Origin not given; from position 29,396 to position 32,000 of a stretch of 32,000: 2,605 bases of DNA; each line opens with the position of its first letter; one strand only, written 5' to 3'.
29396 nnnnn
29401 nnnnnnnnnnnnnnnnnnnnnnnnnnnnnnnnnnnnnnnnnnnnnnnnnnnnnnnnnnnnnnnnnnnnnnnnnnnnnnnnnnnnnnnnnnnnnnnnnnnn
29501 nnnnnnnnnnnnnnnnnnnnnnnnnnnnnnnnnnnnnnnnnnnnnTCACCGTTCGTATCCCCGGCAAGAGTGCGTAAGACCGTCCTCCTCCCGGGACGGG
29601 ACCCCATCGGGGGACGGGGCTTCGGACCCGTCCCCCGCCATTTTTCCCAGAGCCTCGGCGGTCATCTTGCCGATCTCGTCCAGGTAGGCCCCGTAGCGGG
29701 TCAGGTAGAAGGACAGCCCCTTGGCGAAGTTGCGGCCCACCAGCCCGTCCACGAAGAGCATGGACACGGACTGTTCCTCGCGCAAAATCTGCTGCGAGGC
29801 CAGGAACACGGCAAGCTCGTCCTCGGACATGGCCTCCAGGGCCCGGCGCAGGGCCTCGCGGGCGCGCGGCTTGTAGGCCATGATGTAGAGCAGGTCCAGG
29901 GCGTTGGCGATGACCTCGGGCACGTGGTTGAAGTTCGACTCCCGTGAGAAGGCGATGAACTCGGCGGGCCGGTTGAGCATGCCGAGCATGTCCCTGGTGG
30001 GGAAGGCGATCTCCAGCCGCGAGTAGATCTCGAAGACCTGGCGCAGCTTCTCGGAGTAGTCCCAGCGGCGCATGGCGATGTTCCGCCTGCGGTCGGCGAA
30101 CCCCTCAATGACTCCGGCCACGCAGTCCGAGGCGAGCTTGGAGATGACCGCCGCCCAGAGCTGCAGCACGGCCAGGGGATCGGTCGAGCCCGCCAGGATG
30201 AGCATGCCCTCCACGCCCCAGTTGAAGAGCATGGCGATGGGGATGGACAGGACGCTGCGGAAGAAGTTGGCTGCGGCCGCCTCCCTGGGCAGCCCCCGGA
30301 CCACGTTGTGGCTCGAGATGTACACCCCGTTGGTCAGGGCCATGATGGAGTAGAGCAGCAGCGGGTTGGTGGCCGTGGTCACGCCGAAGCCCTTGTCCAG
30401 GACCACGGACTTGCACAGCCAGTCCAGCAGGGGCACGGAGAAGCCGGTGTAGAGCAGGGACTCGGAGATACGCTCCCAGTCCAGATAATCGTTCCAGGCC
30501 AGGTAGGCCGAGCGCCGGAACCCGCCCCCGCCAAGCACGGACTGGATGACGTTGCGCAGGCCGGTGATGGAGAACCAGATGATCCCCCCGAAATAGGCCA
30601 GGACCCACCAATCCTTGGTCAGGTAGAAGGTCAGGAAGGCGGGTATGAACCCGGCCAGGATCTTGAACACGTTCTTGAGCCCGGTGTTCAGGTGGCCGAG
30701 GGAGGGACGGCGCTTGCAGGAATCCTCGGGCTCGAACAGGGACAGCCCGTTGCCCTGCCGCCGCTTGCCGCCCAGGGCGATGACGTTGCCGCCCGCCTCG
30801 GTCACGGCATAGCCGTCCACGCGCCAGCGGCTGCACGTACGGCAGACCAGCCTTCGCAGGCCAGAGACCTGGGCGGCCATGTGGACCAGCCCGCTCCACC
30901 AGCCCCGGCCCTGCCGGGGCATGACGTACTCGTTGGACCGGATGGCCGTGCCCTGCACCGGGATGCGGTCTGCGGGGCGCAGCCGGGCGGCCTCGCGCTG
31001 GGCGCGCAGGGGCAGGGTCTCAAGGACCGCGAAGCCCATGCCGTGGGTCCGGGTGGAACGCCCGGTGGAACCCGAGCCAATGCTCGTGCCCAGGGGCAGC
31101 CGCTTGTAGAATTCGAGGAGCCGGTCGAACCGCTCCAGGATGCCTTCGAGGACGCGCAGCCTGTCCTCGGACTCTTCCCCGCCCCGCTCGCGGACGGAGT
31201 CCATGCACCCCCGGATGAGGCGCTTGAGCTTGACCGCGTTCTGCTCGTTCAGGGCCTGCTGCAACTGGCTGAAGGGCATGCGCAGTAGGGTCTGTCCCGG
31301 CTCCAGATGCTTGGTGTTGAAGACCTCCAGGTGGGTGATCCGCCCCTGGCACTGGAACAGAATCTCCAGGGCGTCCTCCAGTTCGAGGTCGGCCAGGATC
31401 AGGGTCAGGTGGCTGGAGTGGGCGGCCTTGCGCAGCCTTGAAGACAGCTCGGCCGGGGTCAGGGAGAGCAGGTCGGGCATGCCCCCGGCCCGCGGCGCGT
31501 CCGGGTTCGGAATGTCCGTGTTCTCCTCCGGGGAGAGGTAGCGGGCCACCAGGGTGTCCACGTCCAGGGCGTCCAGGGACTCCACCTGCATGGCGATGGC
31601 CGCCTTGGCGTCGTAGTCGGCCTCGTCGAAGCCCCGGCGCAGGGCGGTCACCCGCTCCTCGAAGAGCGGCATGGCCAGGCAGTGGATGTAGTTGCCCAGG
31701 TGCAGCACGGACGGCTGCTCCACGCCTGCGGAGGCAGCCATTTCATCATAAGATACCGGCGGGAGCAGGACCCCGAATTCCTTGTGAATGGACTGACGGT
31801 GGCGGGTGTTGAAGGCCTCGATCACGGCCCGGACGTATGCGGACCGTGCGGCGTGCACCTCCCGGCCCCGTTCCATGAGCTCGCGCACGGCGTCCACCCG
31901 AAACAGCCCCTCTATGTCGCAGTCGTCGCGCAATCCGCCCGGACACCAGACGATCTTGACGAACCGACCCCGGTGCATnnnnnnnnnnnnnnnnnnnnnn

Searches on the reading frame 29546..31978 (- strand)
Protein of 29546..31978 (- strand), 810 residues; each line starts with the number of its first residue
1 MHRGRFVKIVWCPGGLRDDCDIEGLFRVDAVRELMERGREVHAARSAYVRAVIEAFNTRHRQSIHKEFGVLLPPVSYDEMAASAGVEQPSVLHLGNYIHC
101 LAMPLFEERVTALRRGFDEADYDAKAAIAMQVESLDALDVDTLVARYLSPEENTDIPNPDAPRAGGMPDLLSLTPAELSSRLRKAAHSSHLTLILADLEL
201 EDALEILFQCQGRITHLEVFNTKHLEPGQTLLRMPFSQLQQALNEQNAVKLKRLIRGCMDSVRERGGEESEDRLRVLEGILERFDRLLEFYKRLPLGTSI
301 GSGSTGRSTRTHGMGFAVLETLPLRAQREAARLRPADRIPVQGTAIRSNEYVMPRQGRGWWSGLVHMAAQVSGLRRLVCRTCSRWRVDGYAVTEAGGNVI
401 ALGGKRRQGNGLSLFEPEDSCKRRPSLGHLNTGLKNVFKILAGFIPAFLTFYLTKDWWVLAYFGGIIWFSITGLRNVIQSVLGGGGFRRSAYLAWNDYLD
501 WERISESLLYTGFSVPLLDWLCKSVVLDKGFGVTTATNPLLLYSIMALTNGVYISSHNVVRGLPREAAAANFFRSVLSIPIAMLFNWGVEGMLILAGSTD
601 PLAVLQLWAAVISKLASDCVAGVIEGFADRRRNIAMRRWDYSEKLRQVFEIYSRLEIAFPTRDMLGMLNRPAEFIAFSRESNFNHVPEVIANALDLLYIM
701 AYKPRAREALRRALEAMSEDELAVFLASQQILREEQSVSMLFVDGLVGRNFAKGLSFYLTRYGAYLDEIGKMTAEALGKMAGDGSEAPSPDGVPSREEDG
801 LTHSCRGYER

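Call 3: search_protein_families(library=pfam, proteins=[window:29546-31978:-], max_evalue=1)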
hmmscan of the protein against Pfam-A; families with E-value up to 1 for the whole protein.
window:29546-31978:- (810 aa): 0 families

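Call 4: search_protein_families(library=ncbifam, proteins=[window:29546-31978:-], max_evalue=0.1)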
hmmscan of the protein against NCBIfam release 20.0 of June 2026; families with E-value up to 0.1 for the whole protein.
window:29546-31978:- (810 aa): 0 families

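Call 69: search_solved_structures(query=window:29546-31978:-, max_evalue=1)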
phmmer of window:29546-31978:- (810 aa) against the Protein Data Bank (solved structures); distinct sequences matched with E-value up to 1: 2.
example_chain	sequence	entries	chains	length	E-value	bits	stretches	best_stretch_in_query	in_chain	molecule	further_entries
6gcs_Q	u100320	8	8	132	0.41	12.2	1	96-164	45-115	ACPM2 SUBUNIT | Acyl carrier protein ACPM2 of NADH:Ubiquinone Oxidoreductase (Complex I)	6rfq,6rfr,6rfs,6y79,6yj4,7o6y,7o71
7b0n_U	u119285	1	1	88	0.49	12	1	98-165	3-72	Acyl carrier protein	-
